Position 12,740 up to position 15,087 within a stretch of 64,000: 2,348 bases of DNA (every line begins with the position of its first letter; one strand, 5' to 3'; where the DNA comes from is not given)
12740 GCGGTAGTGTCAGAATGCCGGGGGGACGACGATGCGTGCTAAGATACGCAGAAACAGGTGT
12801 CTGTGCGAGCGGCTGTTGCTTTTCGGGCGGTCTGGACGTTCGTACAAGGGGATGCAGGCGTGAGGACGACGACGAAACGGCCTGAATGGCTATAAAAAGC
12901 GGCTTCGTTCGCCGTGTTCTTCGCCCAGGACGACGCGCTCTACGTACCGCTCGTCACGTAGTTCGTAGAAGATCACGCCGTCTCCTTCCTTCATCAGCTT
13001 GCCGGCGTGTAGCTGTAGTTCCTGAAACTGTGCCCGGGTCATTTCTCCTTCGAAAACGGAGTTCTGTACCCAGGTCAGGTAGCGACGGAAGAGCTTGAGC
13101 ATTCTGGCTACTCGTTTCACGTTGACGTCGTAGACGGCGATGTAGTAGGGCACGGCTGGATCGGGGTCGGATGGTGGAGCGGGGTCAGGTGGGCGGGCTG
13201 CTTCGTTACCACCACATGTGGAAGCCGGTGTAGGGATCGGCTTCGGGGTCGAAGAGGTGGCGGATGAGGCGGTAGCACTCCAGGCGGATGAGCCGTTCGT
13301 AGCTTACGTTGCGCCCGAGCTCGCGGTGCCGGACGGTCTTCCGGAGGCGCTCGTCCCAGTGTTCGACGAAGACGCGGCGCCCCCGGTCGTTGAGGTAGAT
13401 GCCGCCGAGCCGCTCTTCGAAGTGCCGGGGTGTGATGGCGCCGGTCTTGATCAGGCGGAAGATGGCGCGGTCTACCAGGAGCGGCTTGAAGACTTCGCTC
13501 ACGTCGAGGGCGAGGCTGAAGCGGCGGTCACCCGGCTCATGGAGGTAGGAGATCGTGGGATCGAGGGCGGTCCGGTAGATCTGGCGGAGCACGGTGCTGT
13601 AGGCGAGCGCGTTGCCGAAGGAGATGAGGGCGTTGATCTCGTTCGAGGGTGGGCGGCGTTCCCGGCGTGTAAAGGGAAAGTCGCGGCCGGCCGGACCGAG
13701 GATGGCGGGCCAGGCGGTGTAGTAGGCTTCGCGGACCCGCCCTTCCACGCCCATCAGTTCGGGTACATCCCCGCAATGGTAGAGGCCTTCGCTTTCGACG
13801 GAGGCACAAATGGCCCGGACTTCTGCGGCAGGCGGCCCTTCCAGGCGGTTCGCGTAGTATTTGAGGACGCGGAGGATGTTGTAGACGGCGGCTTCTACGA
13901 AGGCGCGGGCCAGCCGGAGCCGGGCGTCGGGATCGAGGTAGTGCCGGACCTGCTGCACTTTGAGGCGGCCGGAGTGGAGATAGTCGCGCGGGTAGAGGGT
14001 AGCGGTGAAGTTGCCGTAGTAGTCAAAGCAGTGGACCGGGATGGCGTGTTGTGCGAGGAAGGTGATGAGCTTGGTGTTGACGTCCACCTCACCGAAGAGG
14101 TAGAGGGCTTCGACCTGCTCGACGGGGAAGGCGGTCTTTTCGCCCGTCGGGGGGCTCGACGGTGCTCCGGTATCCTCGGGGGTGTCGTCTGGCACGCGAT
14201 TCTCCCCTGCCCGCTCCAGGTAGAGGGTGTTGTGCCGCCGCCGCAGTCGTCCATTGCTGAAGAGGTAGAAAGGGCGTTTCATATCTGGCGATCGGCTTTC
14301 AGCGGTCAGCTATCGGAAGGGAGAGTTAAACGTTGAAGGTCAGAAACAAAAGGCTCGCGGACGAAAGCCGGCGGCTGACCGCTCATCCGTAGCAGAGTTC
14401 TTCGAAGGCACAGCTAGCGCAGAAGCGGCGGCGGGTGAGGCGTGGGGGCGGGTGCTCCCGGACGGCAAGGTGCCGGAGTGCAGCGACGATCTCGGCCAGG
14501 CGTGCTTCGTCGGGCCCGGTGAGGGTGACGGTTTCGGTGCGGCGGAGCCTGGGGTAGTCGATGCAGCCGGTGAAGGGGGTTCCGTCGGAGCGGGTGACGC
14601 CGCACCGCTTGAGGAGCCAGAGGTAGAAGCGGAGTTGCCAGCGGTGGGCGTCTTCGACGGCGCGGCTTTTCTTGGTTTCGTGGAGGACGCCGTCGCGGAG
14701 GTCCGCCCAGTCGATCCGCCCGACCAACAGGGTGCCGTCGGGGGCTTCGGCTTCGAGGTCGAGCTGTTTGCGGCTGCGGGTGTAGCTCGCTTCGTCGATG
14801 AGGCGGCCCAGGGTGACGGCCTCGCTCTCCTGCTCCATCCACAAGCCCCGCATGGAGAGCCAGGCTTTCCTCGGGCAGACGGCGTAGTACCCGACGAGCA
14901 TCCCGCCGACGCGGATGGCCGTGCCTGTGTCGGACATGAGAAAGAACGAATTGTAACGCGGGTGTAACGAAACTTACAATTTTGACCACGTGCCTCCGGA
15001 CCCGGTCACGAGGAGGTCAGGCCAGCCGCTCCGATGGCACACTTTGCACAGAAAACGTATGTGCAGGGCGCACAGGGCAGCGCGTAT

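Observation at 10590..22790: Complete type I CRISPR-Cas locus whose gene order and domain mix fit no single canonical subtype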

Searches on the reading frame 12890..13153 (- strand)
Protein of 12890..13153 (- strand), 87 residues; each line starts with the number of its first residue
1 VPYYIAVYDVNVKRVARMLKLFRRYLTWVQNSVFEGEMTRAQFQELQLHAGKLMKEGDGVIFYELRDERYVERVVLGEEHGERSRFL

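Call 7: search_protein_families(library=ncbifam, proteins=[window:12890-13153:-], max_evalue=0.01)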
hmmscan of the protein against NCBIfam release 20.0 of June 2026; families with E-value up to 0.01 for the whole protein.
window:12890-13153:- (87 aa): 1 family
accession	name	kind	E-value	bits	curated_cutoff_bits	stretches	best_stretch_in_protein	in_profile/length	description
TIGR01573.1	cas2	equivalog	3.9e-08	33.4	24.5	1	3-82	2-87/96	CRISPR-associated endonuclease Cas2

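Call 8: search_protein_families(library=pfam, proteins=[window:12890-13153:-], max_evalue=0.01)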
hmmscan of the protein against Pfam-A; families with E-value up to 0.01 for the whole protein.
window:12890-13153:- (87 aa): 1 family
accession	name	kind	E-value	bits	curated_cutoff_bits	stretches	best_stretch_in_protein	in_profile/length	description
PF09827.14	CRISPR_Cas2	-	2.4e-19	69.7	23.8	1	3-71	2-72/74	CRISPR associated protein Cas2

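Call 9: search_protein_families(library=padloc, proteins=[window:12890-13153:-], max_evalue=0.1)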
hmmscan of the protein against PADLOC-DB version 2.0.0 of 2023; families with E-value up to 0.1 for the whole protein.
window:12890-13153:- (87 aa): 19 families
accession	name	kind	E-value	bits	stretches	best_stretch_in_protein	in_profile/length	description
PDLC02076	Cas2b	-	5.8e-30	101.5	1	3-87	2-87/87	-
PDLC01749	Cas2b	-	2.5e-29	99.6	1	3-87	2-87/87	-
PDLC01443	Cas2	-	5e-24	82.6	1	3-84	2-83/86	"CAS-I,CAS-II,CAS-III,CAS-IV,CAS-V,CAS-VI; acquisition_2"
PDLC01338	Cas2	-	7.3e-24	82.1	1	4-79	1-75/76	"CAS-I,CAS-II,CAS-III,CAS-IV,CAS-V,CAS-VI; acquisition_2"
PDLC00936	Cas2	-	3.8e-19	66.9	1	4-79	1-82/83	Cas2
PDLC01649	Cas2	-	1.8e-17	61.4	1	3-69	2-69/70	"CAS-I,CAS-II,CAS-III,CAS-IV,CAS-V,CAS-VI; acquisition_2"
PDLC01750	Cas2b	-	3.9e-14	50.9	1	4-86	3-85/86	-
PDLC01748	Cas2_IIIa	-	6.3e-13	47.1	1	3-80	2-78/88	-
PDLC02027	Cas2d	-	3.2e-11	41.6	1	4-80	3-81/89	-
PDLC01251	Cas2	-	4.8e-09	34.4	1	3-75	2-74/84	"CAS-I,CAS-II,CAS-III,CAS-IV,CAS-V,CAS-VI; acquisition_2"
PDLC00935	Cas2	-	1e-08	33.4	1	3-82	2-87/96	CRISPR-associated endonuclease Cas2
PDLC01525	Cas2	-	1.9e-08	33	1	3-79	2-80/90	"CAS-I,CAS-II,CAS-III,CAS-IV,CAS-V,CAS-VI; acquisition_2"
PDLC02074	Cas2_IIIb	-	1e-07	30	1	6-72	5-72/86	-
PDLC01756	Cas2g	-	1.2e-07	29.6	1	4-69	6-73/96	-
PDLC01751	Cas2c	-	2e-07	29.4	1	12-74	17-78/95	-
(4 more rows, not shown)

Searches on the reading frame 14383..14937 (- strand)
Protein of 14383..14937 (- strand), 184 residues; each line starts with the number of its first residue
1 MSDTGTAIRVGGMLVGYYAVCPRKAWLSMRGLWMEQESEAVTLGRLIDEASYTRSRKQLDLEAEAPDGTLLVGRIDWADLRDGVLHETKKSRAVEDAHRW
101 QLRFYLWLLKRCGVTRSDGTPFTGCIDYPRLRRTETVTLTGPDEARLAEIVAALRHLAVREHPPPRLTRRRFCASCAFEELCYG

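Call 7: search_protein_families(library=ncbifam, proteins=[window:14383-14937:-], max_evalue=0.01)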
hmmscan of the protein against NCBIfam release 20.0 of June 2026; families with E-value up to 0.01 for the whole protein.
window:14383-14937:- (184 aa): 3 families
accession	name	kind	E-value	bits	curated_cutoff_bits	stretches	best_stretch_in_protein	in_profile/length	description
TIGR00372.1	cas4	equivalog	1.7e-19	70.4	65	1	13-183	4-179/180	CRISPR-associated protein Cas4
NF049935.1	cas4g_cas1g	exception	1.4e-06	27.1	560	1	18-182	10-189/546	CRISPR-associated endonuclease Cas4g/Cas1g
TIGR03491.1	TIGR03491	subfamily_domain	0.0049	15.9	97.45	0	88-183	116-205/462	TM0106 family RecB-like putative nuclease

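Call 8: search_protein_families(library=pfam, proteins=[window:14383-14937:-], max_evalue=0.01)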
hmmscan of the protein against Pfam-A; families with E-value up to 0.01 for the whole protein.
window:14383-14937:- (184 aa): 2 families
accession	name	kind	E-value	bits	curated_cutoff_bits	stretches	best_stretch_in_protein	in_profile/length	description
PF01930.23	Cas_Cas4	-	1.2e-38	133.2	22.7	1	12-183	2-159/160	Domain of unknown function DUF83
PF12705.13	PDDEXK_1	-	2.5e-08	34.6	22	1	45-182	99-246/247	PD-(D/E)XK nuclease superfamily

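Call 9: search_protein_families(library=padloc, proteins=[window:14383-14937:-], max_evalue=0.1)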
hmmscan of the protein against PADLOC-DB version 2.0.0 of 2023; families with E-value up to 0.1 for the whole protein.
window:14383-14937:- (184 aa): 13 families
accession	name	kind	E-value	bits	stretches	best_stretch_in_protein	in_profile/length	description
PDLC02086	Cas4b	-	1.8e-47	159.4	1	9-183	2-160/161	-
PDLC01771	Cas4b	-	6.1e-42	141.6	1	9-183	3-159/162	-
PDLC01611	Cas4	-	3e-37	126.3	1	12-183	2-157/158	"CAS-I,CAS-II,CAS-III,CAS-IV,CAS-V,CAS-VI; acquisition_associated"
PDLC01772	Cas4b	-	1.9e-29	101.2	1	9-183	5-162/164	-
PDLC01447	Cas4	-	1.8e-27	94.8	1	9-183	4-158/161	"CAS-I,CAS-II,CAS-III,CAS-IV,CAS-V,CAS-VI; acquisition_associated"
PDLC01250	Cas4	-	3.6e-22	77.4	1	12-183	3-168/168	"CAS-I,CAS-II,CAS-III,CAS-IV,CAS-V,CAS-VI; acquisition_associated"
PDLC00943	Cas4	-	4.4e-20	70.4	1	13-183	4-179/180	CRISPR-associated protein Cas4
PDLC00944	Cas4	-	4e-18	64.2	1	12-183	3-177/177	Cas4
PDLC01747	Cas1g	-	3.4e-11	40.4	1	14-182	5-176/523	-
PDLC02036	Cas4d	-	1.4e-10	39.5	1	12-182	23-178/181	-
PDLC01773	Cas4c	-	3.4e-05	21.3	1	124-183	137-194/229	-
PDLC02085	Cas4a2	-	0.0006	18.2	1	13-182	5-161/166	-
PDLC02034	Cas4d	-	0.00062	17.5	1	17-182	13-180/192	-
